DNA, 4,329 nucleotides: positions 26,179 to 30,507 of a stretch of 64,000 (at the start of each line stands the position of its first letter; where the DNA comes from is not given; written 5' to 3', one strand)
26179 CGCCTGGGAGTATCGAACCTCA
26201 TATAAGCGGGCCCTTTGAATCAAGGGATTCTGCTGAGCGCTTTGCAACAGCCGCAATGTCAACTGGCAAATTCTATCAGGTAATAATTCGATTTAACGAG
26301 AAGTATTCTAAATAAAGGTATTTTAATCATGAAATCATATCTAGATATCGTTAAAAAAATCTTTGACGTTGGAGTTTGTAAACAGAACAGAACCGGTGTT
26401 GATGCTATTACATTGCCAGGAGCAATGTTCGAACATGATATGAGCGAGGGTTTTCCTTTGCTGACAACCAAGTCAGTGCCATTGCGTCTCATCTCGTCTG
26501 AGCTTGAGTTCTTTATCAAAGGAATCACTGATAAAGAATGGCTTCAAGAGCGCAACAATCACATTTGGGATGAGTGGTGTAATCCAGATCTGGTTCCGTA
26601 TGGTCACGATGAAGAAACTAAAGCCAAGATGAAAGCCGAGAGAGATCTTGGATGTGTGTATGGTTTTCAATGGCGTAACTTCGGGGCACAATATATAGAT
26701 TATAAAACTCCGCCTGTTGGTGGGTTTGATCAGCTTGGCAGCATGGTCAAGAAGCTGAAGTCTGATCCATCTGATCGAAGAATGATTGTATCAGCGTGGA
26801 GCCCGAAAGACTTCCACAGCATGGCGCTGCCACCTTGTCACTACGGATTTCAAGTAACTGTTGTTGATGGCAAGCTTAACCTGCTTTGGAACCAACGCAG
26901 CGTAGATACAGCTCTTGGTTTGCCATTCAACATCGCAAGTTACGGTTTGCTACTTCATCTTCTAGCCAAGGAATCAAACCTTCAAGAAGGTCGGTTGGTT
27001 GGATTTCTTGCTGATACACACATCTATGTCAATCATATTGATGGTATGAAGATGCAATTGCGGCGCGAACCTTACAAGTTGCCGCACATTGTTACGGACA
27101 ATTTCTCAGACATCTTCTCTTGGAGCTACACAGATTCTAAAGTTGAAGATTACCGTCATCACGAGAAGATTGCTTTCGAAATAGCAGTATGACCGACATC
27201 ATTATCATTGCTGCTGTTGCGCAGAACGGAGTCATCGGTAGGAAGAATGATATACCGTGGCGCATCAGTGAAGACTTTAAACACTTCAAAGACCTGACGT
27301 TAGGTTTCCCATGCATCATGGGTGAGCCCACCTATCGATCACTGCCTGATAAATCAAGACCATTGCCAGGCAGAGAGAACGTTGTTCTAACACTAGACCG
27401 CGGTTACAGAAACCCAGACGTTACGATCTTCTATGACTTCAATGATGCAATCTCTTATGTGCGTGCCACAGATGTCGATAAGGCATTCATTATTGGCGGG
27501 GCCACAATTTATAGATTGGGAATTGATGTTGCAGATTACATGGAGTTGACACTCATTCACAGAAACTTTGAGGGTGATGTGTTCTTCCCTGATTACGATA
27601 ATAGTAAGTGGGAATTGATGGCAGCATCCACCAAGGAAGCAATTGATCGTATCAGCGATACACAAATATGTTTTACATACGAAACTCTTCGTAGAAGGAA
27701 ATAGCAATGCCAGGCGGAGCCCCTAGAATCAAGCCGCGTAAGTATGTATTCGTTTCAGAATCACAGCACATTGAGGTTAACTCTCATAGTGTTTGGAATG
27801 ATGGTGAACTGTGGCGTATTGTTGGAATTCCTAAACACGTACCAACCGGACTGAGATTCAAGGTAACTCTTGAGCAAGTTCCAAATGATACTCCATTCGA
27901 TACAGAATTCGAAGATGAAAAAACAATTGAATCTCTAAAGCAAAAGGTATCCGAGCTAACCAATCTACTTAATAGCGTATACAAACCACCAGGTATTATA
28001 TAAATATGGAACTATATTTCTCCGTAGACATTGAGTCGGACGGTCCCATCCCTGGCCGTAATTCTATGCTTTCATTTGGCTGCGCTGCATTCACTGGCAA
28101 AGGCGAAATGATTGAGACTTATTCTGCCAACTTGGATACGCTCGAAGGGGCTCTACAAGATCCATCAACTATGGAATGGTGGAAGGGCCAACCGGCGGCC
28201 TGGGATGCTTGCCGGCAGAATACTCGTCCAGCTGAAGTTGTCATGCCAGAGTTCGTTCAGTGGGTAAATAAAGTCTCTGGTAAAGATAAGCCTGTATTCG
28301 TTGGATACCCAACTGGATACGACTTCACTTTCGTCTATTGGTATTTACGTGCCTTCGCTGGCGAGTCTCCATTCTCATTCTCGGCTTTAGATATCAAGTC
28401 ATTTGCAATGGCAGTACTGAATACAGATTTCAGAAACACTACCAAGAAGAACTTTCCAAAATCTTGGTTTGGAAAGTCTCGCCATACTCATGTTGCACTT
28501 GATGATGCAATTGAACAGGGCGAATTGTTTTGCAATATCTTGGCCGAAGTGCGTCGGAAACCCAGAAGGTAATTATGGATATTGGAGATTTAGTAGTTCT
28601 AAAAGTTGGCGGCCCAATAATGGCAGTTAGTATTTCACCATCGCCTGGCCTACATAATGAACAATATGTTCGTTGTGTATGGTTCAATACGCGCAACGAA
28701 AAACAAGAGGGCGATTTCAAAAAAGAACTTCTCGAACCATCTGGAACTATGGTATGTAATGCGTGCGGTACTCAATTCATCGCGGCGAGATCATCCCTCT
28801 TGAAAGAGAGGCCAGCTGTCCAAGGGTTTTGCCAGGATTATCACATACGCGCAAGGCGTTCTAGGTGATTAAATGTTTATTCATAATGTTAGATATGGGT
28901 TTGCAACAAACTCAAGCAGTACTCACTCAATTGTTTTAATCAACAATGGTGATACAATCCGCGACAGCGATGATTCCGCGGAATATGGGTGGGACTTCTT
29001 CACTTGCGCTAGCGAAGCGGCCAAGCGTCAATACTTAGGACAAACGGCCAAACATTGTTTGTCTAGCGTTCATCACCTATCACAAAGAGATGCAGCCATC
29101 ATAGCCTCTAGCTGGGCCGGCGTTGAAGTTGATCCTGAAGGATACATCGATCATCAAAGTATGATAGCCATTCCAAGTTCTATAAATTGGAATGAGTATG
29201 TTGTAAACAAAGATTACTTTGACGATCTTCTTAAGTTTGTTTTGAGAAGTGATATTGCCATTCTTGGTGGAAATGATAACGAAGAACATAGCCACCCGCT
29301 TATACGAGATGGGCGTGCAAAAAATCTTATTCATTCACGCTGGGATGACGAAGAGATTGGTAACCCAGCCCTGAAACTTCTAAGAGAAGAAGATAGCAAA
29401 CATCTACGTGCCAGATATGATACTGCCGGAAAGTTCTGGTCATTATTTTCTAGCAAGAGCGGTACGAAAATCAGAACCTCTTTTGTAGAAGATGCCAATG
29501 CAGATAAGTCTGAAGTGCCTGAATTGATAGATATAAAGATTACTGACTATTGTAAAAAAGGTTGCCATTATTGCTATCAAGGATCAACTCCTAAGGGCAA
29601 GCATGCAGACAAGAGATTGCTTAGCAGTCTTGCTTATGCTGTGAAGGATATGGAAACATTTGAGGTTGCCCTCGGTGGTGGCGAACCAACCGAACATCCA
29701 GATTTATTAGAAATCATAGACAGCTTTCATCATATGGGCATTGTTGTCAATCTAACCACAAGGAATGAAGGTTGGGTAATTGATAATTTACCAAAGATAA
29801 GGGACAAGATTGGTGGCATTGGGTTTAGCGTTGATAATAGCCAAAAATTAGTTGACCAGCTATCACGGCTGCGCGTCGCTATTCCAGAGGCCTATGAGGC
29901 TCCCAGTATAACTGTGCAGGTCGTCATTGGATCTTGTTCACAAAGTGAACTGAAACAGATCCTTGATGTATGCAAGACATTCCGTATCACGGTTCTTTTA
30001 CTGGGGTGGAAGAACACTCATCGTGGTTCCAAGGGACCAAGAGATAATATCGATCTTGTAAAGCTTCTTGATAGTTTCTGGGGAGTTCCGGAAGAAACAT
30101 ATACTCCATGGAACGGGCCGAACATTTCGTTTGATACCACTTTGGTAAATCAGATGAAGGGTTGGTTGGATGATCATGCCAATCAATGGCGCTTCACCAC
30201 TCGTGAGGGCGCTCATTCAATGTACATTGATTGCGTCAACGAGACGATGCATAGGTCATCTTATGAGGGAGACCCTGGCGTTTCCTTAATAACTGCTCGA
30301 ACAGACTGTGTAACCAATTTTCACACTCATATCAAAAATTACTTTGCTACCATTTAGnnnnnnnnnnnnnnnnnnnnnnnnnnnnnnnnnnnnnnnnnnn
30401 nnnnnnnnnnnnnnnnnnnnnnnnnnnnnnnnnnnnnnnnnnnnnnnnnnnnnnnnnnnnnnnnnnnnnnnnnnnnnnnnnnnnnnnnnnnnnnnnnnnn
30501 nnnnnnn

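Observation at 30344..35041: NfeD-flotillin-FtsH-like trio in a phage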

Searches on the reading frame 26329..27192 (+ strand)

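Call 96: search_protein_families(library=pfam, proteins=[window:26329-27192:+], max_evalue=0.001)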
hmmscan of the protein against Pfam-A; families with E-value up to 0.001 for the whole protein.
window:26329-27192:+ (287 aa): 1 family
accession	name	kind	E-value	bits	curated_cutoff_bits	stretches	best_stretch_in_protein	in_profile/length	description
PF00303.24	Thymidylat_synt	-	2.4e-90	302.7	24.3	1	2-287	1-266/266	Thymidylate synthase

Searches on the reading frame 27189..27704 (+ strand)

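Call 96: search_protein_families(library=pfam, proteins=[window:27189-27704:+], max_evalue=0.001)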
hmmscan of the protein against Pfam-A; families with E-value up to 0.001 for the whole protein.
window:27189-27704:+ (171 aa): 1 family
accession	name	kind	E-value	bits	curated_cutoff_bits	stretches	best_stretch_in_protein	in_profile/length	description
PF00186.24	DHFR_1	-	9e-47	159.2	25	1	4-162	2-154/159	Dihydrofolate reductase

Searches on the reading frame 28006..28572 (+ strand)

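Call 3: search_protein_families(library=pfam, proteins=[window:28006-28572:+], max_evalue=0.1)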
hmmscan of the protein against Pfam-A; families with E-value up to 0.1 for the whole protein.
window:28006-28572:+ (188 aa): 2 families
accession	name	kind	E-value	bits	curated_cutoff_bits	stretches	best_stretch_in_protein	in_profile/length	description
PF16473.11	Rv2179c-like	-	2.8e-09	37.3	27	1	7-176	5-174/177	3'-5' exoribonuclease Rv2179c-like domain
PF00929.31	RNase_T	-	0.021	15.8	24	1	71-175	65-164/164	Exonuclease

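Call 4: search_protein_families(library=phrogs, proteins=[window:28006-28572:+], max_evalue=0.01)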
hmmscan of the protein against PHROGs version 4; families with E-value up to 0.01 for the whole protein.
window:28006-28572:+ (188 aa): 2 families
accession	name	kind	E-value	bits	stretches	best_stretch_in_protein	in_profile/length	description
phrog_255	-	DNA, RNA and nucleotide metabolism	3.8e-13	50.2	1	5-179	183-359/436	exonuclease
phrog_192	-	DNA, RNA and nucleotide metabolism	3.2e-07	31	1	5-182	109-274/397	DNA polymerase exonuclease subunit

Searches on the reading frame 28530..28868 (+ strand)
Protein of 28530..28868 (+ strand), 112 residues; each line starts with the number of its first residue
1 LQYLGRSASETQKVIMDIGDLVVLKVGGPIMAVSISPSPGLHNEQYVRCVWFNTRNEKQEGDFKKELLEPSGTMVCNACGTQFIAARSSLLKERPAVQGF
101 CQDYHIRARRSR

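Call 96: search_protein_families(library=pfam, proteins=[window:28530-28868:+], max_evalue=0.001)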
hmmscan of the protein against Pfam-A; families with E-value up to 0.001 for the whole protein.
window:28530-28868:+ (112 aa): 1 family
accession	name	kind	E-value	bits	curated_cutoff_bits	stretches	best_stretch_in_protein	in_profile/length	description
PF09926.15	DUF2158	-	1.9e-08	34.4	22.3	1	18-66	2-48/50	Uncharacterized small protein (DUF2158)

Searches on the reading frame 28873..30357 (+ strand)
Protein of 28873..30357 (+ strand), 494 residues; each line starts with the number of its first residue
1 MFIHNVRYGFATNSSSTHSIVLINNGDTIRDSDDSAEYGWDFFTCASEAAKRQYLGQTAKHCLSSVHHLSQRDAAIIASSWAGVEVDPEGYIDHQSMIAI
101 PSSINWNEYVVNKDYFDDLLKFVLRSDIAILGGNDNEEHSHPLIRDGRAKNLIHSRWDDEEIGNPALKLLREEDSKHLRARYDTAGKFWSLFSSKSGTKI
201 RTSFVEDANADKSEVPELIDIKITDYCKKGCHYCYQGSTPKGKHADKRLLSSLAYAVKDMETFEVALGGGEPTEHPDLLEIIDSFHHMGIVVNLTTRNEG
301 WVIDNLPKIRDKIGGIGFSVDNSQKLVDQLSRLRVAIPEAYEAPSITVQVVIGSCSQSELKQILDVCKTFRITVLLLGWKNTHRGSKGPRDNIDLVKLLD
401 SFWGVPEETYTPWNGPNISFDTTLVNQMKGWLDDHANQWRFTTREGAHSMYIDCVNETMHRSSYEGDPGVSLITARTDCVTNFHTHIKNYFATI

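Call 3: search_protein_families(library=pfam, proteins=[window:28873-30357:+], max_evalue=0.1)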
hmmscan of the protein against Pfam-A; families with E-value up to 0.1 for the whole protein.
window:28873-30357:+ (494 aa): 2 families
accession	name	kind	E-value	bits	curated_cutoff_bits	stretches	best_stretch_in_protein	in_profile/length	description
PF04055.27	Radical_SAM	-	2.1e-09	38.2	29.5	1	221-327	1-116/166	Radical SAM superfamily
PF13353.11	Fer4_12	-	0.015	16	22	1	226-286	14-78/137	4Fe-4S single cluster domain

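Call 4: search_protein_families(library=phrogs, proteins=[window:28873-30357:+], max_evalue=0.01)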
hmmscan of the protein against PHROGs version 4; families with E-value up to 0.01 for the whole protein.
window:28873-30357:+ (494 aa): 5 families
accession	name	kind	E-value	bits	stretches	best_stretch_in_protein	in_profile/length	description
phrog_16999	-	other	1.6e-35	124.1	1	212-464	6-270/288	Fe-S oxidoreductase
phrog_13987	-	other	2.7e-09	37.8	1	215-290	13-97/274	radical SAM domain-containing protein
phrog_7293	-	unknown function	3.3e-05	24.1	1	162-296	11-143/384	-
phrog_1802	-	other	0.00052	20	1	204-283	29-118/556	radical SAM domain-containing protein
phrog_21308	-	other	0.0087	15.2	0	211-296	407-498/735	radical SAM domain-containing protein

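Call 45: search_protein_families(library=ncbifam, proteins=[window:28873-30357:+], max_evalue=0.01)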
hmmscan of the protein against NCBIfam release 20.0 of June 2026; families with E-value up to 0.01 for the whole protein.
window:28873-30357:+ (494 aa): 25 families
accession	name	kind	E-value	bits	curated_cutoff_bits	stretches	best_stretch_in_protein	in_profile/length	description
TIGR04317.1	W_rSAM_matur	equivalog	3.1e-10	39.7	380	1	220-374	7-178/349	tungsten cofactor oxidoreductase radical SAM maturase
NF050035.1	rSAM_WgK_link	exception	6.7e-10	38.5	650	1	212-307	4-101/367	radical SAM/SPASM peptide maturase WgkB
NF038283.1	viperin_w_prok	equivalog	5.4e-09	35.6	180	1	219-326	4-120/281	viperin family antiviral radical SAM protein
TIGR04303.1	GeoRSP_rSAM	equivalog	6.6e-07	29.2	400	1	215-327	3-115/325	GeoRSP system radical SAM/SPASM protein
NF001199.0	PRK00164.2-1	equivalog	1.9e-06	27.2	231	1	220-370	15-178/308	GTP 3',8-cyclase MoaA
NF045646.2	rSAM_Se_TrsS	equivalog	2e-06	26.6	490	1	221-290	90-161/441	radical SAM (seleno)protein TrsS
TIGR04051.1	rSAM_NirJ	equivalog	5.9e-06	25.5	515.45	1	225-343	10-131/354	heme d1 biosynthesis radical SAM protein NirJ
TIGR02668.1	moaA_archaeal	equivalog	9.5e-06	24.8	325.25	1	220-297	13-93/303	GTP 3',8-cyclase MoaA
NF045574.1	sacti_mat_StsB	exception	1.7e-05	23.8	625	1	221-297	100-177/466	StsB family radical SAM/SPASM domain sactipeptide maturase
TIGR02109.1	PQQ_syn_pqqE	equivalog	2.7e-05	23.3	381.35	1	215-311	5-103/358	pyrroloquinoline quinone biosynthesis protein PqqE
TIGR04054.1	rSAM_NirJ1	equivalog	4.5e-05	22.2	650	1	218-334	37-156/387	putative heme d1 biosynthesis radical SAM protein NirJ1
TIGR03962.1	mycofact_rSAM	equivalog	7.4e-05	22.1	265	1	219-297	14-93/339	mycofactocin radical SAM maturase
TIGR02666.1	moaA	equivalog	7.5e-05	21.8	284.05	1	221-296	14-98/336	GTP 3',8-cyclase MoaA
TIGR04250.1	SCM_rSAM_ScmE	equivalog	0.00025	20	400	1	216-285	2-73/358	SynChlorMet cassette radical SAM/SPASM protein ScmE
TIGR02495.1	NrdG2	equivalog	0.0004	19.8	131.15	1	227-296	26-97/193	anaerobic ribonucleoside-triphosphate reductase activating protein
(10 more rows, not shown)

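Call 46: search_protein_families(library=padloc, proteins=[window:28873-30357:+], max_evalue=0.01)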
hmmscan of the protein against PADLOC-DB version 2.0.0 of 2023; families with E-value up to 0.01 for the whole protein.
window:28873-30357:+ (494 aa): 2 families
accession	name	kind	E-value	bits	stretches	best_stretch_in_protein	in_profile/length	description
PDLC02903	pVip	-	1.5e-11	42.2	1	219-325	2-105/257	Viperins not associated with kinases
PDLC02904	pVip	-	7e-10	36.9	1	219-328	5-115/262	Viperins associated with kinases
